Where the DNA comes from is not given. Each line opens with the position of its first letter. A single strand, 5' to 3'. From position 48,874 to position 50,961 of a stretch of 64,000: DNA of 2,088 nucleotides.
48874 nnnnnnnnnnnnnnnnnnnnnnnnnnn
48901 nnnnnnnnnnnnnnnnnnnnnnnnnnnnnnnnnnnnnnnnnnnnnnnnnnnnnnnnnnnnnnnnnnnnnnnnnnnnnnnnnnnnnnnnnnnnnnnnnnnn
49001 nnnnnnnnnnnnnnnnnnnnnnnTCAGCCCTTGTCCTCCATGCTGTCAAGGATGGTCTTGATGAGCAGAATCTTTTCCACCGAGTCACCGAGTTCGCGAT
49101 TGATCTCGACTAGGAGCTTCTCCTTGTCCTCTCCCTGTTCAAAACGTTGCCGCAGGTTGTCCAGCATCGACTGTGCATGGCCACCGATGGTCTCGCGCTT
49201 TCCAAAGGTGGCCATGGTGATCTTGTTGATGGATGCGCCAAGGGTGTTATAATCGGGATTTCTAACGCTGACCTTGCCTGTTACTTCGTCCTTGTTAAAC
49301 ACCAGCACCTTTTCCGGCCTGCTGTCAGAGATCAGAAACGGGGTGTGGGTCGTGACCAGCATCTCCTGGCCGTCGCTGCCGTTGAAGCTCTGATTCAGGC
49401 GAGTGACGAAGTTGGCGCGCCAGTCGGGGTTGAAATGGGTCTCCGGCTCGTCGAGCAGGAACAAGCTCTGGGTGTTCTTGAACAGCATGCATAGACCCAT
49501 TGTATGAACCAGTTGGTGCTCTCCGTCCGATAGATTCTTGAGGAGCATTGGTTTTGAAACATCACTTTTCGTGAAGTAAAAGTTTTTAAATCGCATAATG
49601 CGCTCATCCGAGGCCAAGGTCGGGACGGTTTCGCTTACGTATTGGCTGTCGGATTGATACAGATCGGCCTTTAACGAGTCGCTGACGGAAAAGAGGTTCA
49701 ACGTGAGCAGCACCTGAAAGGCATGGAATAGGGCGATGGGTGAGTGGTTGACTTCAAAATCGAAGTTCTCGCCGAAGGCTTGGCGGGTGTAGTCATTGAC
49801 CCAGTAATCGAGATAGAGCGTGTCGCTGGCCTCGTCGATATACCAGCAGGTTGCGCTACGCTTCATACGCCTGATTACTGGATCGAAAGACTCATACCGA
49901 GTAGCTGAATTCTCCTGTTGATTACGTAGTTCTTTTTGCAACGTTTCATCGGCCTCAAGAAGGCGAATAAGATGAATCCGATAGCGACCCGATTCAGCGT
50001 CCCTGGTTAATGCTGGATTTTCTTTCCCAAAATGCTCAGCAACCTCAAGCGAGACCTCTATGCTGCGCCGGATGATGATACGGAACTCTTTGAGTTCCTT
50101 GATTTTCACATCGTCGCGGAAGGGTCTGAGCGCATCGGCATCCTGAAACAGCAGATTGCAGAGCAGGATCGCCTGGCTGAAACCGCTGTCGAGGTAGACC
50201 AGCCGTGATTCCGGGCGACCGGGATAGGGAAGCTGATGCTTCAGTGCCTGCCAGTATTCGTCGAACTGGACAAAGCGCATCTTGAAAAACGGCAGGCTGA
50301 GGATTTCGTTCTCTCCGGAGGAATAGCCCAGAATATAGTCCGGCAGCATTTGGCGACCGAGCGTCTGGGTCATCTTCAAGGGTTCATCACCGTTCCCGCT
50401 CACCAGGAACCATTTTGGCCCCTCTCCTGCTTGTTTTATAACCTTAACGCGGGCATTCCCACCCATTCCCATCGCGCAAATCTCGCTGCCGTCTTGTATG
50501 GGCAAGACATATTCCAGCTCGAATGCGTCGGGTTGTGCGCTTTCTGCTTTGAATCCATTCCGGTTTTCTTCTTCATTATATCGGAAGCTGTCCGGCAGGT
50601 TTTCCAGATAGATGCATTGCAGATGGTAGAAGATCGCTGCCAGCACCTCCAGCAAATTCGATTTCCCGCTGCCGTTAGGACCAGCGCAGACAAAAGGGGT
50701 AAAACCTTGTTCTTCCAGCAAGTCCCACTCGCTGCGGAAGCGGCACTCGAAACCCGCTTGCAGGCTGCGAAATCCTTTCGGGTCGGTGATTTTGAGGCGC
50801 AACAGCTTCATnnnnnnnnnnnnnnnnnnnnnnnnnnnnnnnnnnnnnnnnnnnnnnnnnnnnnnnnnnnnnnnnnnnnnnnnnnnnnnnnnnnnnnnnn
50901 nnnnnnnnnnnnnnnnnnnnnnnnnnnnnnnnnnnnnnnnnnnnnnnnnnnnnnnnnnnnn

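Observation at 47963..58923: Type I R-M operon extended by a translationally coupled ABC-ATPase + HNH pair: candidate guard or backup system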

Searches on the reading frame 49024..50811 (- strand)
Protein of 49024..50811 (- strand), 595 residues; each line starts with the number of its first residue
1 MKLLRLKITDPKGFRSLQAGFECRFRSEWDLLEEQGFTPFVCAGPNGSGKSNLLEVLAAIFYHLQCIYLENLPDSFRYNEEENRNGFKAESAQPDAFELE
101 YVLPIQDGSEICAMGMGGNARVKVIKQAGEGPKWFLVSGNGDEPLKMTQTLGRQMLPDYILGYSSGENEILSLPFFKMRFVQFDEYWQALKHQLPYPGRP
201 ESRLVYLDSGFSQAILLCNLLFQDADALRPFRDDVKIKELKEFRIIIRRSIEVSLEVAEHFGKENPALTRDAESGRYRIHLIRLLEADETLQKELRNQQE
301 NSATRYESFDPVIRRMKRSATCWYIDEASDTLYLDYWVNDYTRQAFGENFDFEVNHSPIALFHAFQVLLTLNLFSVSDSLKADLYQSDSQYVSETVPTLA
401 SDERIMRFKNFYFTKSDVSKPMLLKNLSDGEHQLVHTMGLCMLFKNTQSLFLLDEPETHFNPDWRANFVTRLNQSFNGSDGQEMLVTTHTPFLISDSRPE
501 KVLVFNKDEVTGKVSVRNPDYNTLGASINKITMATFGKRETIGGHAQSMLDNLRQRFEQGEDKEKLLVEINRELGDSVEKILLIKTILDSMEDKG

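Call 3: search_protein_families(library=pfam, proteins=[window:49024-50811:-], max_evalue=0.01)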
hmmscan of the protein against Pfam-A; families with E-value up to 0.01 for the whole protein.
window:49024-50811:- (595 aa): 4 families
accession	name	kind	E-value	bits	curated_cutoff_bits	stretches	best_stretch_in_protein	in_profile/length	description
PF13304.12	AAA_21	-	5.2e-15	56.7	27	2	383-495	220-304/304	AAA domain, putative AbiEii toxin, Type IV TA system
PF13175.12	AAA_15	-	7.8e-08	32.8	32.1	1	1-64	1-50/374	AAA ATPase domain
PF02463.25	SMC_N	-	2.3e-06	27.6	40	0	41-57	28-44/220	RecF/RecN/SMC N terminal domain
PF00005.33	ABC_tran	-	3.7e-05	24.8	25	0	43-60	17-34/137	ABC transporter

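Call 4: search_protein_families(library=padloc, proteins=[window:49024-50811:-], max_evalue=0.01)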
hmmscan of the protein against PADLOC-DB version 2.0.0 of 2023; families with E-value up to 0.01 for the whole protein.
window:49024-50811:- (595 aa): 105 families (the best 25 are shown)
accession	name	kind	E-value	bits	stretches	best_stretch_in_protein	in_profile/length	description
PDLC00293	PtuA1|PtuA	-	3.6e-48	162.8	2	414-575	303-470/527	AAA ATPase domain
PDLC00294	PtuA1|PtuA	-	2.1e-21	74.2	2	424-565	336-477/548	AAA ATPase domain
PDLC00302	PtuA1|PtuA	-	8.4e-20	68.9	1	413-555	334-481/576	AAA ATPase domain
PDLC00289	PtuA1|PtuA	-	1.9e-19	68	2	420-585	221-388/404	AAA ATPase domain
PDLC00265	PtuA1|PtuA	-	7.1e-19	66.3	1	394-564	271-443/479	AAA ATPase domain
PDLC00271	PtuA1|PtuA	-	1.3e-16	59.2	2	448-592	279-415/421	AAA ATPase domain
PDLC00283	PtuA1|PtuA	-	1.4e-15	55.4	1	388-504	237-354/448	AAA ATPase domain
PDLC00266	PtuA1|PtuA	-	1.1e-14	52.7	1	401-509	288-395/483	AAA ATPase domain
PDLC02980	AriA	-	1.4e-14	52.8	2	350-495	220-304/304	-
PDLC04182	HEC-01A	-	1.5e-14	51.8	1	412-509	271-366/406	-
PDLC00285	PtuA1|PtuA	-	1.1e-13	49.2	1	381-504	216-340/432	AAA ATPase domain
PDLC00299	PtuA1|PtuA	-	1.2e-13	48.9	1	447-592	377-523/535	AAA ATPase domain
PDLC00273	PtuA1|PtuA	-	1.2e-13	48.9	1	404-509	182-285/375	AAA ATPase domain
PDLC04235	PDC-M01A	-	2e-13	48.1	1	379-582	296-498/510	-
PDLC04244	PDC-M01A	-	2.7e-13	47.6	1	422-553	321-448/482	-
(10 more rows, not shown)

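Call 5: search_protein_families(library=ncbifam, proteins=[window:49024-50811:-], max_evalue=0.001)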
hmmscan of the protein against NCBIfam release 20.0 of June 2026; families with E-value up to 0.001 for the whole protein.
window:49024-50811:- (595 aa): 13 families
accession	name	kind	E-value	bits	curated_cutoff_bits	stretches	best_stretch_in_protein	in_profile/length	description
TIGR04435.1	restrict_AAA_1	hypoth_equivalog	5.7e-243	807.8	300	1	1-592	1-568/568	restriction system-associated AAA family ATPase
NF041760.1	PtuA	equivalog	8.8e-11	41.4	500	1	449-581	378-511/524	retron Ec78 anti-phage system effector ATPase PtuA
NF047739.1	antiphage_MADS3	equivalog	9.9e-08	31.5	420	1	426-510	316-395/427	methylation-associated defense system AAA family ATPase MAD3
NF000355.4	ribo_prot_ABC_F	equivalog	1.2e-07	31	380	1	407-493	412-488/499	ribosomal protection-like ABC-F family protein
NF010061.0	PRK13538.1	equivalog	1e-05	25.1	195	0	423-498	130-200/211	cytochrome c biogenesis heme-transporting ATPase CcmA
TIGR01189.1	ccmA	equivalog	2.3e-05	24.2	131.6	0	424-495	125-191/198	heme ABC exporter ATP-binding protein CcmA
NF040873.1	AztA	equivalog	5.3e-05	22.9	220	0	41-61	22-42/191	zinc ABC transporter ATP-binding protein AztA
NF000169.2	ABCF_Sal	exception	8.2e-05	21.4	725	0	402-509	108-204/542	Sal family ABC-F type ribosomal protection protein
TIGR02857.1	CydD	equivalog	0.0002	20.5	435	0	426-493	458-519/529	thiol reductant ABC exporter subunit CydD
NF010068.0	PRK13548.1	equivalog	0.00028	20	261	0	43-60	37-54/261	heme ABC transporter ATP-binding protein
NF009945.0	PRK13409.1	equivalog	0.00038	19.3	469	0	424-512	452-536/592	ribosome biogenesis/translation initiation ATPase RLI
TIGR01978.1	sufC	equivalog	0.00054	19.5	212.8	0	361-510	79-223/243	Fe-S cluster assembly ATPase SufC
TIGR03608.1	L_ocin_972_ABC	subfamily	0.00066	19.2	254.85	0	425-495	133-198/206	putative bacteriocin export ABC transporter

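Call 11: find_homologous_proteins(query=window:49024-50811:-, max_evalue=0.00001)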
Query window:49024-50811:- (595 aa): 3661 proteins with E <= 0.00001 among 8000 candidates; the best 120 are listed.
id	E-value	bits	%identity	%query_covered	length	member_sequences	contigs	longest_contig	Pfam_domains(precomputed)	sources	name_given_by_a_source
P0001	0.0e+0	1364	100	100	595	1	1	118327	PF13175.13,PF02463.26,PF13304.13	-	-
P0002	0.0e+0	1158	85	100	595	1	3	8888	PF13175.13,PF02463.26,PF13304.13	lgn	-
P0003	0.0e+0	1146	85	99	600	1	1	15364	PF00005.34,PF13175.13,PF02463.26,PF13304.13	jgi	jgi:restriction system-associated AAA family ATPase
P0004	0.0e+0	1072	80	100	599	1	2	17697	PF13175.13,PF02463.26,PF13304.13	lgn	-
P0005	0.0e+0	1054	78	99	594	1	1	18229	PF13175.13,PF02463.26,PF13304.13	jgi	jgi:restriction system-associated AAA family ATPase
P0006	0.0e+0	1053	78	100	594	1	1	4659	PF13175.13,PF02463.26,PF13304.13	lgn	-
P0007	0.0e+0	1043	78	100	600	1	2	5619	PF13175.13,PF02463.26,PF13304.13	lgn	-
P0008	0.0e+0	1026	76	100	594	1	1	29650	PF13175.13,PF02463.26,PF13304.13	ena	-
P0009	0.0e+0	1018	77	99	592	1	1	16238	PF13175.13,PF02463.26,PF13304.13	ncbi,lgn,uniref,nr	ncbi:restriction system-associated AAA family ATPase [Desulfogranum japonicum]|uniref:restriction sy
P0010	2.5e-297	1005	76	100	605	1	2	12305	PF13175.13,PF02463.26,PF13304.13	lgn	-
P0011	4.5e-293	991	74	100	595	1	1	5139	PF13175.13,PF02463.26,PF13304.13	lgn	-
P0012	5.7e-290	981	73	100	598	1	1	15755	PF13175.13,PF02463.26,PF13304.13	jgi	jgi:restriction system-associated AAA family ATPase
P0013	2.7e-288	976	73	100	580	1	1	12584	PF13175.13,PF02463.26,PF13304.13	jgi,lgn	jgi:restriction system-associated AAA family ATPase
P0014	5.2e-288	975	73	100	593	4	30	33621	PF13175.13,PF02463.26,PF13304.13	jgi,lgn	jgi:restriction system-associated AAA family ATPase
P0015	7.3e-288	974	73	100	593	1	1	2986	PF13175.13,PF02463.26,PF13304.13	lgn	-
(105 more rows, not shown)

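Call 14: find_related_loci(query=A1, collection=genome_contigs, flank=10000)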
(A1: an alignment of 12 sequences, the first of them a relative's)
Query A1 (595 aa) in genome_contigs; peptide patterns used: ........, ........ (x = any residue, [..] = any of these).
380 stretches matched a pattern; 287 encode a relative of the query (tblastn E <= 1e-3); the best 80 are kept; 80 distinct loci.
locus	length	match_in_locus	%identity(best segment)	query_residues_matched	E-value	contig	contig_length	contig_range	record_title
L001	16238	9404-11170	77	1-592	0e+0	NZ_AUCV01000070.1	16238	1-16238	Desulfogranum japonicum DSM 18378 G493DRAFT_scaffold00062.62_C, whole genome shotgun sequence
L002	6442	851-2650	72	1-595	0e+0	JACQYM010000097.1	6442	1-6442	MAG: Deltaproteobacteria bacterium isolate NC_groundwater_1541_Pr4_S-0.65um_57_8 SR1-18-Sp65_coassembly_scaffold_17363,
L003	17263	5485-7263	72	1-595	0e+0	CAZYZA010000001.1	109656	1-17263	MAG TPA_asm: uncultured Desulfovibrionaceae bacterium isolate binchicken_co168_104 genome assembly, contig: NODE_193_len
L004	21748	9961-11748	71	1-595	0e+0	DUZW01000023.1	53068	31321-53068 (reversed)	MAG TPA_asm: Deltaproteobacteria bacterium isolate MAG_22309_dsfv_022 Ga0224510_10000181, whole genome shotgun sequence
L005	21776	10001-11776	70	1-595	0e+0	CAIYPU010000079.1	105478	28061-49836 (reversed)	MAG: uncultured Chlorobiaceae bacterium isolate LaPlata-b_bin-1930 genome assembly, contig: bin-1930:079/154, whole geno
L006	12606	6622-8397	69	1-595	0e+0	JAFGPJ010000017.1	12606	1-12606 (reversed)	MAG: Sedimentisphaerales bacterium isolate Zod_Metabat.683 k87_285903, whole genome shotgun sequence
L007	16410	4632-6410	71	1-595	0e+0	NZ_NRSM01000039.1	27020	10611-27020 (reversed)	Ectothiorhodospira shaposhnikovii strain DSM 243 scaffold0039, whole genome shotgun sequence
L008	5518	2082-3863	70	1-595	0e+0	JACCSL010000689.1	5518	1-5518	MAG: Ardenticatenales bacterium isolate MGR_bin47 SD2897-2912_k127_4924181, whole genome shotgun sequence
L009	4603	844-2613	71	1-592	0e+0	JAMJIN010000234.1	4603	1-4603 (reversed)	MAG: Chromatiales bacterium isolate OKLCSY NODE_252_length_4603_cov_184.738_1, whole genome shotgun sequence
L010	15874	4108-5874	68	1-592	0e+0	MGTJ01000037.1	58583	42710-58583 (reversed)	MAG: Desulfobacterales bacterium RIFOXYA12_FULL_46_15 rifixya3_full_scaffold_169, whole genome shotgun sequence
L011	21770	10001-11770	66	1-592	0e+0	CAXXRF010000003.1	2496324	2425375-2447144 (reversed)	MAG: Maridesulfovibrio sp. isolate e70aa17a-841f-4807-9201-b5078b9fa432 genome assembly, contig: contig_3, whole genome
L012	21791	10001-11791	65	1-595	0e+0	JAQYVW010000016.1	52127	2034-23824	MAG: Desulfurivibrionaceae bacterium isolate SF_100_bin10 SF_100_bin.10.orig_100_contig-145_1218, whole genome shotgun s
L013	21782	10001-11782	65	1-592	0e+0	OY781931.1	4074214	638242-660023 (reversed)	MAG: Maridesulfovibrio sp. isolate 42758462-51a7-43a4-8c96-062141770230 genome assembly, chromosome: 1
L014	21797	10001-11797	67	1-595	0e+0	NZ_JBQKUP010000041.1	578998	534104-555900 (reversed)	Nitrospira sp. T9 6587_E_k141_148, whole genome shotgun sequence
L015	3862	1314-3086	64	1-595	0e+0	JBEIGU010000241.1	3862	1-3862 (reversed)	MAG: Leptolyngbya sp. isolate Sample-102-S76-bin-167 Sample_102_S76-bin_167-k141_2646602, whole genome shotgun sequence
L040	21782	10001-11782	60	1-595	0e+0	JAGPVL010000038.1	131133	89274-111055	MAG: Gammaproteobacteria bacterium isolate Lab_640_Crude_bin.13 k141_48501, whole genome shotgun sequence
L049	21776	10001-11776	60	1-595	0e+0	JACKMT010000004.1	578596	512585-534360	MAG: Chromatiaceae bacterium isolate HK-STAS-PROT-125 HK-STAS-PROT-125_4, whole genome shotgun sequence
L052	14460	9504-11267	56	1-595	0e+0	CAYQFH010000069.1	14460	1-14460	MAG TPA_asm: uncultured Piscirickettsiaceae bacterium isolate SRP167671_co2_103 genome assembly, contig: NODE_5497_lengt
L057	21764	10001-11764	57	1-595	0e+0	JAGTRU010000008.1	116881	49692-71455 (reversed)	MAG: Proteobacteria bacterium isolate CTSoil_122 scaffold_24, whole genome shotgun sequence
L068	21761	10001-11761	56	1-588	0e+0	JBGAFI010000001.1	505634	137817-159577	MAG: Thiobacillaceae bacterium isolate MAG_MBR_H125.8 MBRH125-8_opera_contig_111, whole genome shotgun sequence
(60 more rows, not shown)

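Call 24: search_dna_similar(query=window:49024-50811:-, collection=plasmids, mode=protein, max_rows=30)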
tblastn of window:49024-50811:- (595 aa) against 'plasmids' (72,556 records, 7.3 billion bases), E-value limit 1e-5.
Records with a match: 35; places in all: 35; records where one place covers at least 80% of the query: 4.
Best place of each record, by identity: <60% 35.
By first word of the organism name: Rhizobium 7; Pantoea 3; Piscirickettsia 3; Escherichia 3; Clostridium 3; Bacillus 2; Pseudoalteromonas 2; Kovacikia 1; Priestia 1; Sphingobium 1; and 9 more.
By predicted mobility (MOB-suite, as given by PLSDB): non-mobilizable 20; mobilizable 8; conjugative 7.
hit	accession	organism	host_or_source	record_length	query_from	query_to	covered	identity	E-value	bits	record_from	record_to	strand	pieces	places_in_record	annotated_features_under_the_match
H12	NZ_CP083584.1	Kovacikia minuta CCNUW1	cell culture,fresh water lake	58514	1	595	100%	59.7%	0e+0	707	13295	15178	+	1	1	restriction system-associated AAA family ATPase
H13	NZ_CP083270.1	Priestia aryabhattai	cell culture,mangrove sediment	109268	1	588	99%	29.7%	5e-56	212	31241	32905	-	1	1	restriction system-associated AAA family ATPase | restriction endonuclease subunit S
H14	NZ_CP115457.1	Sphingobium yanoikuyae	cell culture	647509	1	580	97%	28.1%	1e-49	193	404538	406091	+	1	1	restriction system-associated AAA family ATPase | restriction endonuclease subunit S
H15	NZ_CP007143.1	Hymenobacter swuensis DY53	-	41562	1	586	98%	25.4%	1e-29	132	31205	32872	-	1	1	restriction system-associated AAA family ATPase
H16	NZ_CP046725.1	Pantoea agglomerans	pure culture,cherry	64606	395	537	24%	32.7%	3e-6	58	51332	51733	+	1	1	AAA family ATPase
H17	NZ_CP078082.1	Bacillus tropicus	Cell culture,soil sample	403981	427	570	24%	32.0%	1e-9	69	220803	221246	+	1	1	AAA family ATPase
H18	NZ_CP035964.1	Bacillus mycoides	cell culture,soil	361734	427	570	24%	32.0%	2e-9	69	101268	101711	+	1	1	AAA family ATPase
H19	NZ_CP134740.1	Pantoea agglomerans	cell culture,Water from creek adjacent ...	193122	425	582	27%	28.7%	7e-9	67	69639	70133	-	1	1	AAA family ATPase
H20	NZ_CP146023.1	Streptomyces sp. Q6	Cell cultrue,soil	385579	422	595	29%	25.9%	2e-6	59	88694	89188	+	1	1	AAA family ATPase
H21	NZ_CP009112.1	Rhodococcus opacus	soil sample, Enrichment culture with ...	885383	423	582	27%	27.5%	6e-6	57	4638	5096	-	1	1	AAA family ATPase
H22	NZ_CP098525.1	Pseudoalteromonas sp. KG3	whole organism,Cheese rind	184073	427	565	23%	30.7%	7e-11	73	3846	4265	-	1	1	AAA family ATPase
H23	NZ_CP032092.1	Pseudoalteromonas donghaensis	cell culture,seawater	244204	416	542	21%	32.8%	5e-11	74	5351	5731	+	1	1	AAA family ATPase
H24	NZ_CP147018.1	Bernardetia sp. Wsw4-3y2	Red alga,Red algae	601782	423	566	24%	28.8%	7e-6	57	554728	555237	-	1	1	AAA family ATPase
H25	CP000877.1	Herpetosiphon aurantiacus DSM 785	-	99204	427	556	22%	31.9%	6e-9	67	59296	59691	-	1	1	conserved hypothetical protein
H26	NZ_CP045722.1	Pantoea eucalypti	eucalypti of Eucalyptus,cell ...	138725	415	551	23%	30.2%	1e-11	76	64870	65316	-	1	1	AAA family ATPase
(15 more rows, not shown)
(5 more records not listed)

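Call 26: get_annotated_region(hit=H13, flank=9000)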
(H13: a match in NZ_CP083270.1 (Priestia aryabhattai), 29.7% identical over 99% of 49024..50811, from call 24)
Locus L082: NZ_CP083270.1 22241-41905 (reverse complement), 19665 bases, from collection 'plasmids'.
description: Priestia aryabhattai strain NM1_A2 plasmid unnamed1, complete sequence
organism: Priestia aryabhattai (NCBI taxid 412384)
taxonomy: Bacteria; Bacillota; Bacilli; Bacillales; Bacillaceae; Priestia; Priestia aryabhattai
host: -; source: cell culture,mangrove sediment; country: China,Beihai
typing (MOB-suite, as given by PLSDB): non-mobilizable; replicon rep_cluster_385
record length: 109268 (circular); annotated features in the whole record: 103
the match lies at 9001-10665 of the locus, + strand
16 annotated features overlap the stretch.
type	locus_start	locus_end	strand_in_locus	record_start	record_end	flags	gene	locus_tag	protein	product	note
CDS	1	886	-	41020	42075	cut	-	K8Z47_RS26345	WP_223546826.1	restriction endonuclease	-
CDS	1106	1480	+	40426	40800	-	mutT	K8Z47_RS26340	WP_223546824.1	8-oxo-dGTP diphosphatase MutT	GO:0006281 - DNA repair [Evidence IEA]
CDS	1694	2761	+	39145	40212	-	-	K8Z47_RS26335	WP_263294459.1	DUF3578 domain-containing protein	-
CDS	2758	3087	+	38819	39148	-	-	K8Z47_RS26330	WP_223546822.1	nucleotide pyrophosphohydrolase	-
CDS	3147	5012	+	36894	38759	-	-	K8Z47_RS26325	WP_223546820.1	DUF2075 domain-containing protein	-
CDS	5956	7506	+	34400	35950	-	-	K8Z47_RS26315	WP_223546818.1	N-6 DNA methylase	GO:0006306 - DNA methylation [Evidence IEA]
CDS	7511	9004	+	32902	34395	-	-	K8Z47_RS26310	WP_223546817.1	restriction endonuclease subunit S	GO:0006304 - DNA modification [Evidence IEA]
CDS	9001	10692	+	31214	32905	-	-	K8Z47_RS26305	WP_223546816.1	restriction system-associated AAA family ATPase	-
CDS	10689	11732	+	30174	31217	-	-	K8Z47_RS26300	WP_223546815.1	hypothetical protein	-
CDS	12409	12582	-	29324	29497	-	-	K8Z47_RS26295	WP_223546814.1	hypothetical protein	-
CDS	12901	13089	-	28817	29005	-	-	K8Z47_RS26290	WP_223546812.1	IDEAL domain-containing protein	-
CDS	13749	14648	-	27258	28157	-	-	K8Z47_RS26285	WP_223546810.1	DMT family transporter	GO:0055085 - transmembrane transport [Evidence IEA]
CDS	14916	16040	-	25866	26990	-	-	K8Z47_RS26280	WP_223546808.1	aminotransferase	GO:0009058 - biosynthetic process [Evidence IEA]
CDS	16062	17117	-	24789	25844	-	-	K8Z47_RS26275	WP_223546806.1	ornithine cyclodeaminase family protein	-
CDS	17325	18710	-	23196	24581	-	-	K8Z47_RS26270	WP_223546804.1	MATE family efflux transporter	GO:0006855 - xenobiotic transmembrane transport [Evidence IEA]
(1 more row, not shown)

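Call 27: get_annotated_region(hit=H14, flank=9000)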
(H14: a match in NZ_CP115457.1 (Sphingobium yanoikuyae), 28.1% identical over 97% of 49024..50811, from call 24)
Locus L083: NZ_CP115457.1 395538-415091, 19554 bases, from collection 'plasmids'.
description: Sphingobium yanoikuyae strain CC4533 plasmid pKN1, complete sequence
organism: Sphingobium yanoikuyae (NCBI taxid 13690)
taxonomy: Bacteria; Pseudomonadota; Alphaproteobacteria; Sphingomonadales; Sphingomonadaceae; Sphingobium; Sphingobium yanoikuyae
host: -; source: cell culture; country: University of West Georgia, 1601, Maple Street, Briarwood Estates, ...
typing (MOB-suite, as given by PLSDB): non-mobilizable; mating-pair formation MPF_F
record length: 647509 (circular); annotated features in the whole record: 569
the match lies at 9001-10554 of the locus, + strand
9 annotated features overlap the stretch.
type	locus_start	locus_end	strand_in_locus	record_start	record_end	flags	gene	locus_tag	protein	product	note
CDS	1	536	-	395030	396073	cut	-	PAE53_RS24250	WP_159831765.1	IS110 family transposase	-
CDS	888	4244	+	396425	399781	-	hsdR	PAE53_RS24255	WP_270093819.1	type I restriction-modification system endonuclease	-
CDS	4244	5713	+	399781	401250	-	-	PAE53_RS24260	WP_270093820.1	N-6 DNA methylase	GO:0006306 - DNA methylation [Evidence IEA]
CDS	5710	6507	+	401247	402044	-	-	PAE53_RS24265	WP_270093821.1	hypothetical protein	-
CDS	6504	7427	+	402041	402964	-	-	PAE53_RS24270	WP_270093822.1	GIY-YIG nuclease family protein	-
CDS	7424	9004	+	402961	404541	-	-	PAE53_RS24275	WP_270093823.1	restriction endonuclease subunit S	GO:0006304 - DNA modification [Evidence IEA]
CDS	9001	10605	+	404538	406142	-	-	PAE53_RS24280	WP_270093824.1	restriction system-associated AAA family ATPase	-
CDS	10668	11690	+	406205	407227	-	-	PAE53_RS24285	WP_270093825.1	hypothetical protein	-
CDS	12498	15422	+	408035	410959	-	-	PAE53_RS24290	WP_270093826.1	TonB-dependent receptor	-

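Call 28: get_annotated_region(hit=H15, flank=9000)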
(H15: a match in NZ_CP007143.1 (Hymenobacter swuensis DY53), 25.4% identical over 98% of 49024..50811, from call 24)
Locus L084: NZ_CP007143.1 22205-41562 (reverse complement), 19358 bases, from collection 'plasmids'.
description: Hymenobacter swuensis DY53 plasmid pHsw2, complete sequence
organism: Hymenobacter swuensis DY53 (NCBI taxid 1227739)
taxonomy: Bacteria; Bacteroidota; Cytophagia; Cytophagales; Hymenobacteraceae; Hymenobacter; Hymenobacter swuensis; Hymenobacter swuensis DY53
host: -; source: -; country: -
typing (MOB-suite, as given by PLSDB): mobilizable; replicon rep_cluster_1245; relaxase MOBV
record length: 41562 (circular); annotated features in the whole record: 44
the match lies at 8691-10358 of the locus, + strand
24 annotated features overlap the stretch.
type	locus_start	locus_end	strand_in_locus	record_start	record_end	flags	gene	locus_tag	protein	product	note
CDS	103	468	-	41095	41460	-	-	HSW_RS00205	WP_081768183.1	helix-turn-helix domain-containing protein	-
CDS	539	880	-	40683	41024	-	-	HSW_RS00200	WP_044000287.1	type II toxin-antitoxin system RelE/ParE family toxin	-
CDS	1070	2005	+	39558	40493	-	-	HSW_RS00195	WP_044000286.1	hypothetical protein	-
CDS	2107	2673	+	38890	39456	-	-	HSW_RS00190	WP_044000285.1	hypothetical protein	-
CDS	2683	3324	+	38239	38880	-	-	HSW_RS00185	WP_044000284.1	hypothetical protein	-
CDS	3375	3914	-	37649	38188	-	-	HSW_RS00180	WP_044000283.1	hypothetical protein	-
CDS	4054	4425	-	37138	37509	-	-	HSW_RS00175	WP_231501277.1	HigA family addiction module antitoxin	-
CDS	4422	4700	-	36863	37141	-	-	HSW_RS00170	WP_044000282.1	type II toxin-antitoxin system RelE/ParE family toxin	-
CDS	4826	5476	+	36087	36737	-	-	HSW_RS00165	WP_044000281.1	integrase core domain-containing protein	GO:0015074 - DNA integration [Evidence IEA]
CDS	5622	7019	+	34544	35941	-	-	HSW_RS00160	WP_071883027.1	class I SAM-dependent DNA methyltransferase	-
CDS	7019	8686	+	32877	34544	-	-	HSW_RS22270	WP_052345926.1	restriction endonuclease subunit S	GO:0006304 - DNA modification [Evidence IEA]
CDS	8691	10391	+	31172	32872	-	-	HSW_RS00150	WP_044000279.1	restriction system-associated AAA family ATPase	-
CDS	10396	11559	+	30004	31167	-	-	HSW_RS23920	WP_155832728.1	hypothetical protein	-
CDS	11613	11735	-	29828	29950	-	-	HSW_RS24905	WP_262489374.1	hypothetical protein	-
CDS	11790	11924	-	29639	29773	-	-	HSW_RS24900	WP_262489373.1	hypothetical protein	-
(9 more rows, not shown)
